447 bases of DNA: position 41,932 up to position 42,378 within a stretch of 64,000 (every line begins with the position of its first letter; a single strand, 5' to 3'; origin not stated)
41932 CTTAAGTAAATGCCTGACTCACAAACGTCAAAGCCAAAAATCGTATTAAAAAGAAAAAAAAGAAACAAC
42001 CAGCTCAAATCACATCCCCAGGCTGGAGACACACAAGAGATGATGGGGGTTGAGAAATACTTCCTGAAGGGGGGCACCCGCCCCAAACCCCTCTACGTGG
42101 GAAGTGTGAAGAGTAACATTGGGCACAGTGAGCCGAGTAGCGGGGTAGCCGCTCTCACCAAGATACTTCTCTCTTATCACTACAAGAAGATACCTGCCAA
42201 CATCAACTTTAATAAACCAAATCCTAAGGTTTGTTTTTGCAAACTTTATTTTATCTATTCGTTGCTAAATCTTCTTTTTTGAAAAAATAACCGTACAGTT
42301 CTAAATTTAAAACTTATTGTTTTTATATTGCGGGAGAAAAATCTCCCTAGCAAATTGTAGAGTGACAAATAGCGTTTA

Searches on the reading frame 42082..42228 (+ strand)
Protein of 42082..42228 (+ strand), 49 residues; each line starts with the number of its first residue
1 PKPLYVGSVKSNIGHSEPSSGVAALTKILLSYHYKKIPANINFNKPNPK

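Call 58: search_protein_families(library=pfam, proteins=[window:42082-42228:+], max_evalue=0.01)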
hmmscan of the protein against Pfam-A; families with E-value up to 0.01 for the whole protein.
seq(49 aa): 1 family
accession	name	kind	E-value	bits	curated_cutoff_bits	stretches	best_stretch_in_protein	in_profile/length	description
PF02801.28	Ketoacyl-synt_C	-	2.4e-11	44.1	20.8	1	2-43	77-118/119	Beta-ketoacyl synthase, C-terminal domain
